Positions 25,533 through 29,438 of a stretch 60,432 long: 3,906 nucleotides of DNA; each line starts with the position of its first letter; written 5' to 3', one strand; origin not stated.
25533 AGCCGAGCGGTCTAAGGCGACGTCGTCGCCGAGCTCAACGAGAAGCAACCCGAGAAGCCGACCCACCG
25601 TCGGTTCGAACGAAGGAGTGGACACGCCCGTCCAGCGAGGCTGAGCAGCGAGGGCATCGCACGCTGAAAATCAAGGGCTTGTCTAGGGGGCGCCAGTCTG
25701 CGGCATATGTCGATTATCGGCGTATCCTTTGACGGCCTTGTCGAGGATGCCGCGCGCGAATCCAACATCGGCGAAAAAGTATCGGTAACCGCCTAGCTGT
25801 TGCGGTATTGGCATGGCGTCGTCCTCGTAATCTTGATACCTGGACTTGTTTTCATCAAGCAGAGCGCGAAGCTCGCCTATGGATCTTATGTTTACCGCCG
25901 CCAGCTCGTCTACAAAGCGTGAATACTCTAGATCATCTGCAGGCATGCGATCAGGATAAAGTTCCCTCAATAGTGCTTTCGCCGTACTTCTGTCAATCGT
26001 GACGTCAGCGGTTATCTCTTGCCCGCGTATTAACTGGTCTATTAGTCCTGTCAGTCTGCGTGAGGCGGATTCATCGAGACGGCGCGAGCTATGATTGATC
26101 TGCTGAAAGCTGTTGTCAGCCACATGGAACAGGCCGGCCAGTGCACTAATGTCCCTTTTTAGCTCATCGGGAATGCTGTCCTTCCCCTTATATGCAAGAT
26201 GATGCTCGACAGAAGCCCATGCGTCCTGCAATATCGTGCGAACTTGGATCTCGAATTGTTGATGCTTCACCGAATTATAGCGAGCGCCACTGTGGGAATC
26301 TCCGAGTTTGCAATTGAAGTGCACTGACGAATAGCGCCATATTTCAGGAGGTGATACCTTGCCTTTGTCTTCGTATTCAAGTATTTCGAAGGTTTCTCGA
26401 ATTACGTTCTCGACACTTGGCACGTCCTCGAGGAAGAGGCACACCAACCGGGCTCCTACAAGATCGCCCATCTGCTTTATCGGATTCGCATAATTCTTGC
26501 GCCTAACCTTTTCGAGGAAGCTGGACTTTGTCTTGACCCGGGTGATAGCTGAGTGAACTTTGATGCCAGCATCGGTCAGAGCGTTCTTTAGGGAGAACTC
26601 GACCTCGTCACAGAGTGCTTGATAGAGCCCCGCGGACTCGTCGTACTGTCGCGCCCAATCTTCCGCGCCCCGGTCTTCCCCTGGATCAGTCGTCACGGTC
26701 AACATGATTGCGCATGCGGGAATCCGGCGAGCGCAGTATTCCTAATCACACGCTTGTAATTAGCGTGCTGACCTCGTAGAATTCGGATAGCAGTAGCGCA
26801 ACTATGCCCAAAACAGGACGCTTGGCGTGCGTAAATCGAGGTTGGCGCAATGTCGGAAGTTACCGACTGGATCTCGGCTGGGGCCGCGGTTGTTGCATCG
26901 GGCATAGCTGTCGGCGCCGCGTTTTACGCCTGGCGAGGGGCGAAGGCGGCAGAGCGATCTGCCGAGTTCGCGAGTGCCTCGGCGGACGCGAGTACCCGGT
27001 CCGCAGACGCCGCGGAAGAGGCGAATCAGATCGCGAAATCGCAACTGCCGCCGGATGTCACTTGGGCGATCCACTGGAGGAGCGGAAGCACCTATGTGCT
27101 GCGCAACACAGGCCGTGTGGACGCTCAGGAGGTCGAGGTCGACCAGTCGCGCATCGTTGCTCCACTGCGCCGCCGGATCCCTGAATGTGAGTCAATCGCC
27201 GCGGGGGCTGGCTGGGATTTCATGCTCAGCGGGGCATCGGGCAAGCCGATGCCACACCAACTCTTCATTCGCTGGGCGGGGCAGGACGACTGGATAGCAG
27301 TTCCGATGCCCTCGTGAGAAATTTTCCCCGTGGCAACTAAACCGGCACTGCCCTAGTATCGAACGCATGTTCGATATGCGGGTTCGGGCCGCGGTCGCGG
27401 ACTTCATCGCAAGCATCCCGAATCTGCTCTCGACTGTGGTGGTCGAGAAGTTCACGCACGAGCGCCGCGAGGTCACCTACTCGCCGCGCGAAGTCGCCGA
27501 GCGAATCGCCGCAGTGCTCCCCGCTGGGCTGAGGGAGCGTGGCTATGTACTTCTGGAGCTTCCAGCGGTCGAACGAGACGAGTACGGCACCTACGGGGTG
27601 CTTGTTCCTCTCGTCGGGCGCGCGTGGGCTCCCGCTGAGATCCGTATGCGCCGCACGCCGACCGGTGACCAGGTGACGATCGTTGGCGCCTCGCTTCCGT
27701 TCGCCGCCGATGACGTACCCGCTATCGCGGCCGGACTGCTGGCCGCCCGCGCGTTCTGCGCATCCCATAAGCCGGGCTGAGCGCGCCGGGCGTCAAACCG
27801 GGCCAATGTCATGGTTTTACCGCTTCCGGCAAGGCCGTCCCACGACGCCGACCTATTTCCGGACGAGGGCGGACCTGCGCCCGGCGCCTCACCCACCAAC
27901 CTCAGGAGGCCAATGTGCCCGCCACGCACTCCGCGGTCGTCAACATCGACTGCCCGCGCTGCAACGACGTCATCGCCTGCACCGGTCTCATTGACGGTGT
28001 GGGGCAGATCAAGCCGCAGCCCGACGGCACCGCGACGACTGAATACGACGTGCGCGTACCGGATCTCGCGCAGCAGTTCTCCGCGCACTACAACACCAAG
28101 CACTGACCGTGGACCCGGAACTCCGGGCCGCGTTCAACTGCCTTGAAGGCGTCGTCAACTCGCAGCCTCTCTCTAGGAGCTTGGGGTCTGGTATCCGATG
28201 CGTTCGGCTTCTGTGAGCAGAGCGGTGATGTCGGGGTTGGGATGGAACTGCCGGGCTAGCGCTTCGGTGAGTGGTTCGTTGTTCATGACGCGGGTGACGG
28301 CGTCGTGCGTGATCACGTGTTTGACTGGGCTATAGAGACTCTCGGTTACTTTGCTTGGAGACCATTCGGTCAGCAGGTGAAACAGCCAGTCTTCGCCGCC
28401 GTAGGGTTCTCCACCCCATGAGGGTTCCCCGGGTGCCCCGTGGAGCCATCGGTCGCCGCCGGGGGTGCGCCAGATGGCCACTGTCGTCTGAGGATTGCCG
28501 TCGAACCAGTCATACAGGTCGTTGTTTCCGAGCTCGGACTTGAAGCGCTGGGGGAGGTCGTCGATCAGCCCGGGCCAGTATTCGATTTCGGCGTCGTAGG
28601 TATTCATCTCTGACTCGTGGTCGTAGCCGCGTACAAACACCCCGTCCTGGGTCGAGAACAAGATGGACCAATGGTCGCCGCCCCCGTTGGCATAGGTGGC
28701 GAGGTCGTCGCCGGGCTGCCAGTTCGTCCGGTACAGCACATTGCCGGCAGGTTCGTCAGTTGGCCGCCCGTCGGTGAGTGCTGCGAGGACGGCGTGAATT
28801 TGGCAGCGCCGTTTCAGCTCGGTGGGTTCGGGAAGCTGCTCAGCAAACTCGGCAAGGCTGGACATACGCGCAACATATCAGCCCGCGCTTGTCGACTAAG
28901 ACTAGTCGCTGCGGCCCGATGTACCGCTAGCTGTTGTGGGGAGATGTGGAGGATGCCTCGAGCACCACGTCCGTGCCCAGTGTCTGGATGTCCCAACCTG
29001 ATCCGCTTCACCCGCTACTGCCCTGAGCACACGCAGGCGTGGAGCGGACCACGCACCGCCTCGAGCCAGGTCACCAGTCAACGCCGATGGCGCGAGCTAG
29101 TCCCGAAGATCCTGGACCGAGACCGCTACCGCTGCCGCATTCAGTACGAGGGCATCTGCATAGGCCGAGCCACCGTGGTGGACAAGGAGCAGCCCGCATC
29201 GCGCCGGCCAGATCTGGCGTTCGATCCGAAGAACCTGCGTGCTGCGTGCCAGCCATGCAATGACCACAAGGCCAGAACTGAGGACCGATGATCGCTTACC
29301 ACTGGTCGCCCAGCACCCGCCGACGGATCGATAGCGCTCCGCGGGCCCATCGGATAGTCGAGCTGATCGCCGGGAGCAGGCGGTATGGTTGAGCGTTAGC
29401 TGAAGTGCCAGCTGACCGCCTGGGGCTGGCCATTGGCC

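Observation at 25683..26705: CapRel-like fused toxSAS (RelA/SpoT synthetase domain + C-terminal sensor) defense gene on the minus strand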

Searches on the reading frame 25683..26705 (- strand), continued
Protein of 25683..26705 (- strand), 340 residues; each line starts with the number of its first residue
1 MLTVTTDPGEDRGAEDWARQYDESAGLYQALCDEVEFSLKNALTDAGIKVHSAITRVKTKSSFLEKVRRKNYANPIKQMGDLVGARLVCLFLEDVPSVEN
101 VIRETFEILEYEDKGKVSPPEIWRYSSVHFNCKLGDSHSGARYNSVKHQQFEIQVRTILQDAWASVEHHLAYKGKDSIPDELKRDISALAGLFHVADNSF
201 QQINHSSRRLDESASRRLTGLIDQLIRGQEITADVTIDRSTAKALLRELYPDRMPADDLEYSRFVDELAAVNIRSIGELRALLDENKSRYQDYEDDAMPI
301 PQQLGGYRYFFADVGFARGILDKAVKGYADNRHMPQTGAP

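Call 96: search_dna_similar(query=window:25686-26705:-, collection=plasmids, mode=protein, max_rows=15, max_evalue=1e-10)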
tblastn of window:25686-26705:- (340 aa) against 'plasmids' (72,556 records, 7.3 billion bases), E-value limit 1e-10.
Records with a match: 38; places in all: 38; records where one place covers at least 80% of the query: 7.
Best place of each record, by identity: <60% 38.
By first word of the organism name: Ralstonia 15; Bacillus 8; Agrobacterium 4; Streptomyces 2; Cetobacterium 2; Limnohabitans 1; Klebsiella 1; Ochrobactrum 1; Bacteroides 1; Paracoccus 1; and 2 more.
By predicted mobility (MOB-suite, as given by PLSDB): non-mobilizable 19; mobilizable 15; conjugative 4.
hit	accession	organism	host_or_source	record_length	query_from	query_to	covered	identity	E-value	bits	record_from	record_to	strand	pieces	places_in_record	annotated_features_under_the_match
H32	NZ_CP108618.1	Streptomyces avidinii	-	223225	20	321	89%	35.1%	5e-43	166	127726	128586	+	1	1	hypothetical protein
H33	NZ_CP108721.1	Streptomyces sp. NBC_00998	-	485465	20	321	89%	35.1%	5e-43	166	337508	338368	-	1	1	hypothetical protein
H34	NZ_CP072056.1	Bacillus mycoides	cell culture,soil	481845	19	321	89%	32.5%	2e-45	173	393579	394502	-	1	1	hypothetical protein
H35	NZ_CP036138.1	Bacillus mycoides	cell culture,soil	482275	19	321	89%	32.5%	2e-45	173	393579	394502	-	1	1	hypothetical protein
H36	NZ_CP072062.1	Bacillus mycoides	cell culture,soil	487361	19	321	89%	32.3%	3e-45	172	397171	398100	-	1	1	hypothetical protein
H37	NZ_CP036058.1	Bacillus mycoides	cell culture,soil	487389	19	321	89%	32.3%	3e-45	172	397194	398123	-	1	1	hypothetical protein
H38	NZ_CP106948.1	Bacillus thuringiensis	BGSC database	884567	27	300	81%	31.0%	5e-28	122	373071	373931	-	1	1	hypothetical protein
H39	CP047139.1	Ralstonia solanacearum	Potato,Single cell,tuber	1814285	27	225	59%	35.7%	1e-23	109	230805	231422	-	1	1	hypothetical protein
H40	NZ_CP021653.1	Ralstonia solanacearum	Solanum lycopersicum,Tomato with ...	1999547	27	225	59%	35.7%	1e-23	109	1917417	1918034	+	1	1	none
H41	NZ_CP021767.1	Ralstonia solanacearum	Solanum lycopersicum,Tomato with ...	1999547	27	225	59%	35.7%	1e-23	109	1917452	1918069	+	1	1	none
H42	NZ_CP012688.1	Ralstonia solanacearum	Solanum commersonii,whole organism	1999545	27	225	59%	35.7%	1e-23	109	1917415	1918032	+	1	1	none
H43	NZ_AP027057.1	Limnohabitans sp. TEGF004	water,lake surface water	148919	21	249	67%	30.3%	1e-20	100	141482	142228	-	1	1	hypothetical protein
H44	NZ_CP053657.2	Bacillus cereus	culture,soil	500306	21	291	80%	24.8%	5e-15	84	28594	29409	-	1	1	RelA/SpoT domain-containing protein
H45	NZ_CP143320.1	Cetobacterium somerae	intestine of Yellow Catfish,pure culture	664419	21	204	54%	35.3%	1e-20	100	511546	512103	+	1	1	hypothetical protein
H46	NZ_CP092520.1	Cetobacterium somerae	Danio rerio,tissue sample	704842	21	204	54%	35.3%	6e-20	98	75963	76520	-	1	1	hypothetical protein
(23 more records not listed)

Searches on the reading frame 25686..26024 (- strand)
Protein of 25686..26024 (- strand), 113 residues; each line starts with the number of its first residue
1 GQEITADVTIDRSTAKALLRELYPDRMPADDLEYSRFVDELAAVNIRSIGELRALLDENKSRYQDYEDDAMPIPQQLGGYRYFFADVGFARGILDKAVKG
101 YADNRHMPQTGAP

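Call 39: search_solved_structures(query=A2, max_evalue=10)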
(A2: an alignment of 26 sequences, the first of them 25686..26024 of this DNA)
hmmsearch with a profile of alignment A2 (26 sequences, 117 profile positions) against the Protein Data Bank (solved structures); distinct sequences matched with E-value up to 10: 3.
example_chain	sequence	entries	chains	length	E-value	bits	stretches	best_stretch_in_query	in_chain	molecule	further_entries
8qat_A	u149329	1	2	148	0.12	15.5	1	48-77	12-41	Protein Hook homolog 3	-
7xgs_A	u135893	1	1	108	0.56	13.4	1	39-74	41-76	MADS-box protein SVP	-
8dt0_A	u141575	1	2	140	4.2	10.5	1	33-96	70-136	Scaffolding protein functional sites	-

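Call 46: predict_structure(alignment_id=A2)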
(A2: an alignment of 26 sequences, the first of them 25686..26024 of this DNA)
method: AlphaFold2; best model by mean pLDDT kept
length: 113 residues; sequences in the alignment: 26
mean_pLDDT: 87.1   pTM: 0.79
mean pLDDT of the five models: 87.1, 86.1, 85.3, 85.1, 84.3
residues with pLDDT >= 90: 79; 70-90: 10; 50-70: 20; < 50: 4
segments of 3 or more residues with pLDDT < 50: none
pLDDT, mean of each block of 10 residues (from residue 1): 71 98 96 97 96 97 92 56 88 96 80 52
secondary structure, 60 per line:
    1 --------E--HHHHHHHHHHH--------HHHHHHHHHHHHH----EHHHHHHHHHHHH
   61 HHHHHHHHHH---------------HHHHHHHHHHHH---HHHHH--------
elements in order: H12-22 H31-43 H49-70 H86-97 H101-105

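Call 51: search_protein_representatives(alignment_id=A2)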
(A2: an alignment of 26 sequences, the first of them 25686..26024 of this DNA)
Query: 26 sequences, 117 profile positions. Proteins with E-value up to 0.001 (for the whole library): 621; up to 1e-10: 264; up to 1e-30: 4. The best 150 are listed.
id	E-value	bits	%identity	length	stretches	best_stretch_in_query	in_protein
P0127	4.1e-37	142.8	-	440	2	2-102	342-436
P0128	1.1e-32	128.5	-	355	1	4-105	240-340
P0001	2.9e-32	127.2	-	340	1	3-109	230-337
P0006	1.0e-30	122.2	-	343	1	3-114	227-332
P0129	1.9e-29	118.1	-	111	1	6-105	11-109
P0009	3.9e-29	117.1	-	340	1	2-115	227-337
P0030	4.2e-28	113.8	-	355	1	3-109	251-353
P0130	1.8e-27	111.7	-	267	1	5-112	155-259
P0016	2.1e-27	111.5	-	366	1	7-103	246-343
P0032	3.1e-27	111.0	-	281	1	3-110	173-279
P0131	3.2e-27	110.9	-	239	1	2-110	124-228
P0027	5.0e-27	110.3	-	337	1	2-115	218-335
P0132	1.1e-25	106.0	-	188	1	3-107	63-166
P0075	2.7e-25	104.7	-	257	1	3-110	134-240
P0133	5.2e-25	103.8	-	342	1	5-105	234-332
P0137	1.4e-23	99.2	-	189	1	5-102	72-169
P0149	9.5e-21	90.1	-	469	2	12-97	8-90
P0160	3.0e-19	85.2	-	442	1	5-110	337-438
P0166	6.7e-19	84.1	-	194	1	4-108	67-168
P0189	1.5e-17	79.8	-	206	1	4-104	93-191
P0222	3.4e-16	75.4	-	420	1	6-96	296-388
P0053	1.2e-15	73.6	-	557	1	6-112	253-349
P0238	3.3e-15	72.2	-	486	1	7-104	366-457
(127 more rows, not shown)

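Call 52: search_protein_families(library=pfam, proteins=[P0127, P0149, P0160, P0238, P0222, P0132, P0137, P0166, P0189], max_evalue=0.01)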
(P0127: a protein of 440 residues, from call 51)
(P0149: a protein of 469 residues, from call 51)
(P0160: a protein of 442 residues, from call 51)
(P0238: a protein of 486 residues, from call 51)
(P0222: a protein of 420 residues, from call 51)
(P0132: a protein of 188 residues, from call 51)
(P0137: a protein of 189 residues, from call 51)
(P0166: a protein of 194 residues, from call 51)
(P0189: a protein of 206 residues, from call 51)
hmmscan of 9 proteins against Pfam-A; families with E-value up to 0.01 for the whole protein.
P0127 (440 aa): 2 families
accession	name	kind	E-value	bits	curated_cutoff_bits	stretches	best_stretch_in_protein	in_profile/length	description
PF04607.23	RelA_SpoT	-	7.7e-23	81.4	27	1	42-162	1-111/113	Region found in RelA / SpoT proteins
PF14842.11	FliG_N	-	3.9e-05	24.6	25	0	367-408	25-66/104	FliG N-terminal domain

P0149 (469 aa): 11 families
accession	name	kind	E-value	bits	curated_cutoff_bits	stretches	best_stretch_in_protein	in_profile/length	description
PF07719.23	TPR_2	-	1.3e-15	56.6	27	0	425-451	3-29/34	Tetratricopeptide repeat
PF13432.12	TPR_16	-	5.2e-13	49.6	32.7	2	363-419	1-59/65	Tetratricopeptide repeat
PF00515.34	TPR_1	-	1e-11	44.5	27.8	0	297-321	3-27/34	Tetratricopeptide repeat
PF13181.12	TPR_8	-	3.9e-10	39.5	25.7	0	427-449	5-27/34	Tetratricopeptide repeat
PF13428.12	TPR_14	-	6.7e-08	32.9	23.5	0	425-464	3-41/44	Tetratricopeptide repeat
PF13424.12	TPR_12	-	7.7e-06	26.5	30.1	0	289-321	39-71/77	Tetratricopeptide repeat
PF14559.12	TPR_19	-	3e-05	24.7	25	1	404-452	4-54/68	Tetratricopeptide repeat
PF13431.12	TPR_17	-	5.7e-05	23.5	24.4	0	294-313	12-31/34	Tetratricopeptide repeat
PF23310.1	TPR_27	-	0.0016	18.5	27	0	405-441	43-79/110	Plant tetratrico peptide repeats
PF13176.12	TPR_7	-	0.0027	18.1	27.9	0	394-417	2-27/36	Tetratricopeptide repeat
PF13174.12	TPR_6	-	0.0039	18.2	26.3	0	427-450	4-27/33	Tetratricopeptide repeat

P0160 (442 aa): 1 family
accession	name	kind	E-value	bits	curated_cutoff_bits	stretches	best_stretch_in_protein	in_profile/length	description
PF04607.23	RelA_SpoT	-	5.9e-21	75.3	27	1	142-263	1-112/113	Region found in RelA / SpoT proteins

P0238 (486 aa): 0 families

P0222 (420 aa): 1 family
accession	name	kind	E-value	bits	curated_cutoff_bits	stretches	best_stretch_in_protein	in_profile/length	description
PF04607.23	RelA_SpoT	-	2.9e-17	63.4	27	1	124-246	1-111/113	Region found in RelA / SpoT proteins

P0132 (188 aa): 0 families

P0137 (189 aa): 0 families

P0166 (194 aa): 0 families

P0189 (206 aa): 1 family
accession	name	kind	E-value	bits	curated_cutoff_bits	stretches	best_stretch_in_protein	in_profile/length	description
PF04607.23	RelA_SpoT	-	2.3e-06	28.3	27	1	18-44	83-111/113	Region found in RelA / SpoT proteins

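Call 80: fold_search(model_id=the predicted structure, library=viral)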
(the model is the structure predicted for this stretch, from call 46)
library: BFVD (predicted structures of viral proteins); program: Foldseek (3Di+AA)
matches with E <= 10: 68; with E <= 0.001: 0
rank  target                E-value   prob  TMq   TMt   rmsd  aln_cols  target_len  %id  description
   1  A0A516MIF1            9.3e-01  0.12  0.25  0.10  10.0       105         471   16  (no name in the UniProt tables at hand)
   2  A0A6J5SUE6            1.3e+00  0.06  0.21  0.09  12.7       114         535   19  Uncharacterized protein [uncultured Caudovirales phage]
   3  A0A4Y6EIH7            1.7e+00  0.06  0.19  0.11  11.7        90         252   19  Uncharacterized protein [Gordonia phage Pupper]
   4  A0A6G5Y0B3            1.9e+00  0.08  0.28  0.21  13.0       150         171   13  (no name in the UniProt tables at hand)
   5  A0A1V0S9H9            2.1e+00  0.12  0.28  0.14  11.2        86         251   13  Uncharacterized protein [Catovirus CTV1]
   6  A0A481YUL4            2.8e+00  0.07  0.24  0.07  13.2       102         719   16  Putative serine/threonine protein kinase [Marseillevirus LCMAC103]
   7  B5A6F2                3.1e+00  0.02  0.18  0.09  14.8       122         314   20  (no name in the UniProt tables at hand)
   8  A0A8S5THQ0            3.3e+00  0.03  0.19  0.14  24.5       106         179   15  Uncharacterized protein [Siphoviridae sp. ctuBK6]
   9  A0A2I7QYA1            3.7e+00  0.13  0.34  0.48   5.8        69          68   13  (no name in the UniProt tables at hand)
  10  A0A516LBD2            3.7e+00  0.06  0.22  0.11  14.4       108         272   14  (no name in the UniProt tables at hand)
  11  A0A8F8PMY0            3.7e+00  0.04  0.21  0.10  13.2       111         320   14  Replication factor C clamp loader [Clandestinovirus]
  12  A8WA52                3.9e+00  0.08  0.36  0.27  13.9       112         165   18  Uncharacterized protein [Mycobacterium phage Giles]
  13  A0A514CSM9            3.9e+00  0.04  0.20  0.14  16.9        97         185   15  Uncharacterized protein [Achromobacter phage Motura]
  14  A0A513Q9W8            4.2e+00  0.06  0.31  0.23  10.0       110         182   13  Spike glycoprotein (Fragment) [Porcine torovirus]
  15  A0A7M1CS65            4.7e+00  0.07  0.33  0.32  10.4       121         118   18  (no name in the UniProt tables at hand)
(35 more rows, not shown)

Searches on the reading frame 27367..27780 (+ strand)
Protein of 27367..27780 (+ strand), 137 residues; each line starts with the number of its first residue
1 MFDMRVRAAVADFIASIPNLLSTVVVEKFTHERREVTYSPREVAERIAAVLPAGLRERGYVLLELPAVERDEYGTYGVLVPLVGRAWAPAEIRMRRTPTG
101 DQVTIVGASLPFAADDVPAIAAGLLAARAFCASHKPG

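Call 10: search_protein_families(library=pfam, proteins=[window:27367-27780:+], max_evalue=0.01)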
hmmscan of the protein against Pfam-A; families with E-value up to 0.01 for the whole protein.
window:27367-27780:+ (137 aa): 0 families

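Call 86: search_protein_families(library=phrogs, proteins=[window:27367-27777:+], max_evalue=0.001)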
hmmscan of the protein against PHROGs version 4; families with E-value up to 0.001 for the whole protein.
window:27367-27777:+ (137 aa): 2 families
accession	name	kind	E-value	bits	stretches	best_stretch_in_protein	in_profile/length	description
phrog_14375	-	unknown function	4.3e-18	66.5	1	4-129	1-128/135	-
phrog_2060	-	other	7.8e-05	24.1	1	25-130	11-119/124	DNA methyltransferase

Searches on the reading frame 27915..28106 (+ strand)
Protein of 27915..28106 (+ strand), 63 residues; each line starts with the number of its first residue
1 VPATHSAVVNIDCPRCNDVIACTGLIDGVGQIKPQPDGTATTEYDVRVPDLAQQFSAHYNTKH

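Call 10: search_protein_families(library=pfam, proteins=[window:27915-28106:+], max_evalue=0.01)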
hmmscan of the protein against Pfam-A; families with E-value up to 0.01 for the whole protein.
window:27915-28106:+ (63 aa): 0 families

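Call 86: search_protein_families(library=phrogs, proteins=[window:27915-28103:+], max_evalue=0.001)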
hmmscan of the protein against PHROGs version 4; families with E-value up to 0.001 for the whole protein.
window:27915-28103:+ (63 aa): 1 family
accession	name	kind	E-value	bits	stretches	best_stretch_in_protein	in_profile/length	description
phrog_2622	-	unknown function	0.0002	22.3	1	7-60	5-54/66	-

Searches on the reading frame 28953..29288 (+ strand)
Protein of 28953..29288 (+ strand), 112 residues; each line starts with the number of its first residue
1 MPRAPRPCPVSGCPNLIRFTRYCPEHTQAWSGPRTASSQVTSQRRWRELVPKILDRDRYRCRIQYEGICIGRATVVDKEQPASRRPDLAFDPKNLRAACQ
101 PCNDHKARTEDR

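Call 86: search_protein_families(library=phrogs, proteins=[window:28953-29288:+], max_evalue=0.001)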
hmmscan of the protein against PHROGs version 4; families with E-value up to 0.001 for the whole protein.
window:28953-29288:+ (112 aa): 8 families
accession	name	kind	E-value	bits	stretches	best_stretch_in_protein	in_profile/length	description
phrog_144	-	DNA, RNA and nucleotide metabolism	3.8e-22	79.8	1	1-112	17-138/175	HNH endonuclease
phrog_589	-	DNA, RNA and nucleotide metabolism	9e-10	39.6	1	3-110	37-142/179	HNH endonuclease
phrog_333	-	DNA, RNA and nucleotide metabolism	4.2e-09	37.7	1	40-111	15-83/138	HNH endonuclease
phrog_5956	-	DNA, RNA and nucleotide metabolism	5.8e-09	36.7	1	41-111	42-112/138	HNH endonuclease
phrog_2323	-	DNA, RNA and nucleotide metabolism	1.7e-08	35.4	1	31-111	9-88/113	HNH endonuclease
phrog_119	-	DNA, RNA and nucleotide metabolism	4.3e-07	30.1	1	36-109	181-257/443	HNH endonuclease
phrog_338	-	DNA, RNA and nucleotide metabolism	2.5e-05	24.8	1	36-109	184-262/340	HNH endonuclease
phrog_4581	-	head and packaging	7.2e-05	23.3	1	44-110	51-112/395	terminase small subunit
